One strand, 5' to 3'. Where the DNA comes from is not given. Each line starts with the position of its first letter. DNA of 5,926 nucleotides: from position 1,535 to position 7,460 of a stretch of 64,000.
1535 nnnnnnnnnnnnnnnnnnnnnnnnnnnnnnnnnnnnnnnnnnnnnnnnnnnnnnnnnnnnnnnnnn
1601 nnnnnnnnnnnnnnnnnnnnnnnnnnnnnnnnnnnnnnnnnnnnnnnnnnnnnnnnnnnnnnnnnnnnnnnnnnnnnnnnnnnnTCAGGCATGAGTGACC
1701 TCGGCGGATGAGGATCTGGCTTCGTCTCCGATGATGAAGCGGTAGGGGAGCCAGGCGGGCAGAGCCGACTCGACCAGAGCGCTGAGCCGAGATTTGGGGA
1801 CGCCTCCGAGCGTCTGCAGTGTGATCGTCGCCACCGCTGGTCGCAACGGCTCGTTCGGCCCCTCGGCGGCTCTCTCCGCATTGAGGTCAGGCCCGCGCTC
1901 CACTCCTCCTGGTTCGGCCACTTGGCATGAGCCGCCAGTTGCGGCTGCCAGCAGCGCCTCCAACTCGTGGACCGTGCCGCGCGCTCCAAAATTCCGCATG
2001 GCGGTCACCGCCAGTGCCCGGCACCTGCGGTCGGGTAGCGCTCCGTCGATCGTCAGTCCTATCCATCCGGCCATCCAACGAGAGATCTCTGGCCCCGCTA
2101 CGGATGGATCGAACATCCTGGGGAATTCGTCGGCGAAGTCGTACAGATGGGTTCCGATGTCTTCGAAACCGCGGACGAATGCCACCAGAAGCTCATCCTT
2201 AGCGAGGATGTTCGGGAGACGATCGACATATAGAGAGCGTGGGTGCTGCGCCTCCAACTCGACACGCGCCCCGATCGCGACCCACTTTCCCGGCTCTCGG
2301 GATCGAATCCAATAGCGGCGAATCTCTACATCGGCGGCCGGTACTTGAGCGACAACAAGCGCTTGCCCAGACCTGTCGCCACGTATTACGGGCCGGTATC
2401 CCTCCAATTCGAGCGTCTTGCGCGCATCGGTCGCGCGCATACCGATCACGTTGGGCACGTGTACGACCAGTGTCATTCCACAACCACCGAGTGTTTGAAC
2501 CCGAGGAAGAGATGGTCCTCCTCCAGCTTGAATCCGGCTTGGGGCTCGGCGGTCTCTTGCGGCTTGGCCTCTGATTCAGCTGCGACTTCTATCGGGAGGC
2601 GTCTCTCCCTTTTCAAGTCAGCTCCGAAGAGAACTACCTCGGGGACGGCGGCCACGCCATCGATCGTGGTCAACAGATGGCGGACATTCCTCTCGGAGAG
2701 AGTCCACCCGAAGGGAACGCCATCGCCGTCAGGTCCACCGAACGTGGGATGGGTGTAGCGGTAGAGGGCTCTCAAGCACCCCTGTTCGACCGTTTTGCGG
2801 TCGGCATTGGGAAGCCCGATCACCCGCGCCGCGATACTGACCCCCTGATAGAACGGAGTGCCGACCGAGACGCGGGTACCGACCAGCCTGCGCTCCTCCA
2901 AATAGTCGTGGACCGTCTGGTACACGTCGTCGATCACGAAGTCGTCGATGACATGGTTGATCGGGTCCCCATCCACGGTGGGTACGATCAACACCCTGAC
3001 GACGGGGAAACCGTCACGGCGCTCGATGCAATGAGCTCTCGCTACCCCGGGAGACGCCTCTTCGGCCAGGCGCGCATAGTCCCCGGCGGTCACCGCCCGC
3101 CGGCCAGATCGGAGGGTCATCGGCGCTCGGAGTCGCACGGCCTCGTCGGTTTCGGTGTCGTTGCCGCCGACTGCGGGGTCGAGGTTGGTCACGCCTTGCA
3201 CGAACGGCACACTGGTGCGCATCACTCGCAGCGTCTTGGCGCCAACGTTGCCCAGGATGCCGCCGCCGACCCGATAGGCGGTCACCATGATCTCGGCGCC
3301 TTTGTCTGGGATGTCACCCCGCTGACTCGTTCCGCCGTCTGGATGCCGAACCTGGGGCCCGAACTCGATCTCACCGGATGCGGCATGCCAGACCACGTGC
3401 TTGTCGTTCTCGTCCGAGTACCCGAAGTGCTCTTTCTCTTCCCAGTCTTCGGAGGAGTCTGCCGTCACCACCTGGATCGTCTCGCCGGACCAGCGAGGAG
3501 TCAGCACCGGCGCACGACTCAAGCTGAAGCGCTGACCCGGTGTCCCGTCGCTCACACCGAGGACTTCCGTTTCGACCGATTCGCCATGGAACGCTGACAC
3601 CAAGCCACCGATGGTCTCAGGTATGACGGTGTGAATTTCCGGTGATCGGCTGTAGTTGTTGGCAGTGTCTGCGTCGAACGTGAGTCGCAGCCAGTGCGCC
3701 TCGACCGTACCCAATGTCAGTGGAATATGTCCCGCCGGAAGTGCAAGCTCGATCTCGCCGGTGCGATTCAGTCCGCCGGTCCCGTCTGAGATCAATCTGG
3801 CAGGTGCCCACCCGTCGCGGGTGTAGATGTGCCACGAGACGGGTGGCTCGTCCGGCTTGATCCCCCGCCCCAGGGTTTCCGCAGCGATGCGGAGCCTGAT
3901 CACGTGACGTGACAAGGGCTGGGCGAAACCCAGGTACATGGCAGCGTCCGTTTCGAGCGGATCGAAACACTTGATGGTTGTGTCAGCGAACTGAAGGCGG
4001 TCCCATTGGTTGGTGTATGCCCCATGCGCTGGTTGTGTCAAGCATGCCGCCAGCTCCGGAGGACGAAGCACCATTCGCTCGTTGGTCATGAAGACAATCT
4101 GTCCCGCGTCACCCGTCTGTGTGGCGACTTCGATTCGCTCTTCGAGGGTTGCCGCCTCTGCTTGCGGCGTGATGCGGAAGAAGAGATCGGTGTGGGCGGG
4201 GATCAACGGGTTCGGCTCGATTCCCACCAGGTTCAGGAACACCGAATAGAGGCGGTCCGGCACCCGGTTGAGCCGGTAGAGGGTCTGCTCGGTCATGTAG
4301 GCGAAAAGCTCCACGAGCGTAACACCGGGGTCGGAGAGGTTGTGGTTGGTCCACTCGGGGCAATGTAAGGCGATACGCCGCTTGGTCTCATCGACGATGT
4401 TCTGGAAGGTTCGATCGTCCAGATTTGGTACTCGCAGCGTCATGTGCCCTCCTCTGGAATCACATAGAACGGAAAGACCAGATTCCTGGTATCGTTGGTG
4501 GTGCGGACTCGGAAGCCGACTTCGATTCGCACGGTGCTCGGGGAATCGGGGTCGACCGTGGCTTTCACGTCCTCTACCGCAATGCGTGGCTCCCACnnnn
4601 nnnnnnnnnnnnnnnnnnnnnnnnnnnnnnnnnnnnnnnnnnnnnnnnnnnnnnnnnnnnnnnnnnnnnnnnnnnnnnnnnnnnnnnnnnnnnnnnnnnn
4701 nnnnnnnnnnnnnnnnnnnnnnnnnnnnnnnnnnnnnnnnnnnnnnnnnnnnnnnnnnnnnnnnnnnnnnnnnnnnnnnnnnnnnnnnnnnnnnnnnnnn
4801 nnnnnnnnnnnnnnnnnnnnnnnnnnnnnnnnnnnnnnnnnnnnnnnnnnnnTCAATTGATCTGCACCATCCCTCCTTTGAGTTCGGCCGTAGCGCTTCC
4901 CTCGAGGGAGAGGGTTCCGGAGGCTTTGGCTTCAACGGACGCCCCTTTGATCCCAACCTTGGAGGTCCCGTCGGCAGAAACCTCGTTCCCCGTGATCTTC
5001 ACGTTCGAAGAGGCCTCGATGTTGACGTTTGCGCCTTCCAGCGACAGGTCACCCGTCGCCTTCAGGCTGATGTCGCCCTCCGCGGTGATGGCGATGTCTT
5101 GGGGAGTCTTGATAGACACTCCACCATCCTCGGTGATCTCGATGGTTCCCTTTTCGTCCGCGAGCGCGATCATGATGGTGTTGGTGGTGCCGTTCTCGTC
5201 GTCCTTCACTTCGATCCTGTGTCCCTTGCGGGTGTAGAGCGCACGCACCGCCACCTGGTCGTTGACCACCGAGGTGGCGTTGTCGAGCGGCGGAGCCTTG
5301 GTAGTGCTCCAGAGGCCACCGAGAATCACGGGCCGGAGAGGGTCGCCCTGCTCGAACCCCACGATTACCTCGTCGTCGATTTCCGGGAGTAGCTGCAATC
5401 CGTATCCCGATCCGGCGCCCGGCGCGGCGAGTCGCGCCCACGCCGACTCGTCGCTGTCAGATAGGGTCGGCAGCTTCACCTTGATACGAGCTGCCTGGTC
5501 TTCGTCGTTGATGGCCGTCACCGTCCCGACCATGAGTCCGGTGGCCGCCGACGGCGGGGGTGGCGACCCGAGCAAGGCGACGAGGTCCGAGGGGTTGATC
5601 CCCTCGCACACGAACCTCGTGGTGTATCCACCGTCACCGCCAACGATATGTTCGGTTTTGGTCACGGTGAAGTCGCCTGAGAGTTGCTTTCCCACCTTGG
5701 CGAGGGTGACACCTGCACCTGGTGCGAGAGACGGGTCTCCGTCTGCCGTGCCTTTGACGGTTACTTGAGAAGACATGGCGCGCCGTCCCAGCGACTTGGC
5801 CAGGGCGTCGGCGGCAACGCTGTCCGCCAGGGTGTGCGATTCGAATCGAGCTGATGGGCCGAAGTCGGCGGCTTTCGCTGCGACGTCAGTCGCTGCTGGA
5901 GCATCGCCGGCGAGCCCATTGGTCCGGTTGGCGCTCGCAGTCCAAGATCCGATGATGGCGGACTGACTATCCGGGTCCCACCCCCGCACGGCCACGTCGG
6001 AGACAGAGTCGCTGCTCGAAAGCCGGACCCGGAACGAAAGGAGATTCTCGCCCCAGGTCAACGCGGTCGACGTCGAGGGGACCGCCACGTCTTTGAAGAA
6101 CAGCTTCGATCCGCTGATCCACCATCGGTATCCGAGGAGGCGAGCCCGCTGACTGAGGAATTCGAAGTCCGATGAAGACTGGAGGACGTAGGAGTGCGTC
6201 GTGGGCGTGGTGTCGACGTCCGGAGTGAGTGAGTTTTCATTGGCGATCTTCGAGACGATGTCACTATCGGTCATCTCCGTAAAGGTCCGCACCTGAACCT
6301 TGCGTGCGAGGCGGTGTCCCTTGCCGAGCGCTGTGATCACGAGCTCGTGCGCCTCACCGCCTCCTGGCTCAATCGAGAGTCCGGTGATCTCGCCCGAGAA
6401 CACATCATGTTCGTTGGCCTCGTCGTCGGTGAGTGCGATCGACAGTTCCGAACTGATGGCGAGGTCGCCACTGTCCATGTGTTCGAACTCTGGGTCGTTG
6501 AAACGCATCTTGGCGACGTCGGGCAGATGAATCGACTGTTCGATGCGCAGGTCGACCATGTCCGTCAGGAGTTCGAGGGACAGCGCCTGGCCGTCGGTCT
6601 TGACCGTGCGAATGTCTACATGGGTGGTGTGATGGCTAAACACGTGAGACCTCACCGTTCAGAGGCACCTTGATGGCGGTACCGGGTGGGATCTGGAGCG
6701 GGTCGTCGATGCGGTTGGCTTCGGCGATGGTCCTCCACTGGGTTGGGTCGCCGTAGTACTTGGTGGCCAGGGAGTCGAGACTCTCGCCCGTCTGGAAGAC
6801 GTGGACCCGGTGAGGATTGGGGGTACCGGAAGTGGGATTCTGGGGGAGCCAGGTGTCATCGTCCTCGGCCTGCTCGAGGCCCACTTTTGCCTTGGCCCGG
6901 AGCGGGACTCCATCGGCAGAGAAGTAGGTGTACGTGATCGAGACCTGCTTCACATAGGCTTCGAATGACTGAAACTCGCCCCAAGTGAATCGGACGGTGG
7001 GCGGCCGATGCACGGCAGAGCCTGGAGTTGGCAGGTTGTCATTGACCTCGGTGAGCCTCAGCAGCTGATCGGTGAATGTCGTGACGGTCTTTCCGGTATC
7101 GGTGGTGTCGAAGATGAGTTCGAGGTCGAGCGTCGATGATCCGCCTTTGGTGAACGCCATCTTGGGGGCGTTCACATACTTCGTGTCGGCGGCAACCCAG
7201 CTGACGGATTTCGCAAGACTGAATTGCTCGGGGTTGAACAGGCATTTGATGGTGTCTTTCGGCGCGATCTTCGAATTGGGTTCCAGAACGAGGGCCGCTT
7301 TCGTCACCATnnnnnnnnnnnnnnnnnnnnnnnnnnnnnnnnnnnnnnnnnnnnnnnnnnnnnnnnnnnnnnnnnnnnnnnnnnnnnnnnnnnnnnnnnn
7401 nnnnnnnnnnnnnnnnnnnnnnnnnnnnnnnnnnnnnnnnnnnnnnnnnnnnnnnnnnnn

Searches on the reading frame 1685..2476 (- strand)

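Call 9: search_protein_families(library=pfam, proteins=[window:1685-2476:-], max_evalue=0.01)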
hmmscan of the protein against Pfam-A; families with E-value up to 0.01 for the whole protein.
window:1685-2476:- (263 aa): 1 family
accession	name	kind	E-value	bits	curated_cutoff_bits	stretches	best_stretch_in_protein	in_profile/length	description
PF03793.24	PASTA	-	5.9e-07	29.8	23.2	1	5-53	1-53/64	PASTA domain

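Call 65: search_protein_families(library=ncbifam, proteins=[window:1685-2476:-], max_evalue=0.01)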
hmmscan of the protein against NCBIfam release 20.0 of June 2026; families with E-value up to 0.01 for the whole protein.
window:1685-2476:- (263 aa): 2 families
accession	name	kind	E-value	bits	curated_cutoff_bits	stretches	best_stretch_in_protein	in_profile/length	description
TIGR02242.1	tail_TIGR02242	domain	2.3e-10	40.6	51.85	1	85-189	2-109/131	phage tail protein domain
NF053768.1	CIS12_fam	equivalog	2.3e-05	23.3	860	1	74-176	463-569/715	CIS12 family contractile injection system protein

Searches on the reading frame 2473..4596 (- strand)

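Call 9: search_protein_families(library=pfam, proteins=[window:2473-4596:-], max_evalue=0.01)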
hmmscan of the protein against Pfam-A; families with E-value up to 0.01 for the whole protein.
window:2473-4596:- (707 aa): 1 family
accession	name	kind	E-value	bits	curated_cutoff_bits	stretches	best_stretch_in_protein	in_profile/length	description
PF04865.19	Baseplate_J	-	7.8e-19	68.4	21.1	1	428-614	57-236/255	Baseplate J-like protein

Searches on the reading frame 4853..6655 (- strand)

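Call 9: search_protein_families(library=pfam, proteins=[window:4853-6655:-], max_evalue=0.01)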
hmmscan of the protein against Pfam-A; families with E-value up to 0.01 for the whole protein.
window:4853-6655:- (600 aa): 4 families
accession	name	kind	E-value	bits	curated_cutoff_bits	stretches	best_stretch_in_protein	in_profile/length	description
PF04717.18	Phage_base_V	-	2.7e-26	92.2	23.8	1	376-449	2-75/75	Type VI secretion system/phage-baseplate injector OB domain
PF05954.17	Phage_GPD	-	3.9e-10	39.9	30.1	1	68-338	28-301/305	Phage tail baseplate hub (GPD)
PF20093.5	DUF6484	-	0.0007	20.7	27.6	1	426-446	39-59/61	Domain of unknown function (DUF6484)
PF23981.1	DUF7305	-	0.0071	16.7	27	0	501-559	68-123/185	Domain of unknown function (DUF7305)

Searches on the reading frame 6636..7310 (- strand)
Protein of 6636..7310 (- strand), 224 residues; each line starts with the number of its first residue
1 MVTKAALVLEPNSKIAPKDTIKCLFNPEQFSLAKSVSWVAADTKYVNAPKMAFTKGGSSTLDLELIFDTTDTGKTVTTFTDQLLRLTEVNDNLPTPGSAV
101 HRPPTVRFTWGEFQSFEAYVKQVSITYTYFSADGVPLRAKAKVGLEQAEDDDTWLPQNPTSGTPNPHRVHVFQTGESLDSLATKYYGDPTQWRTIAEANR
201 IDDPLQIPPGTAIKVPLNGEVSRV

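Call 9: search_protein_families(library=pfam, proteins=[window:6636-7310:-], max_evalue=0.01)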
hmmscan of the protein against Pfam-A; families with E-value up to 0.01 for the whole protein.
window:6636-7310:- (224 aa): 2 families
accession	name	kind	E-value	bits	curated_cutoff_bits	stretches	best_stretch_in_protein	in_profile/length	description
PF19266.4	CIS_tube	-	8.7e-29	100.7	27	1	16-152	18-154/158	Contractile injection system tube protein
PF01476.26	LysM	-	4.6e-07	30.1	20.9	1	170-216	1-43/43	LysM domain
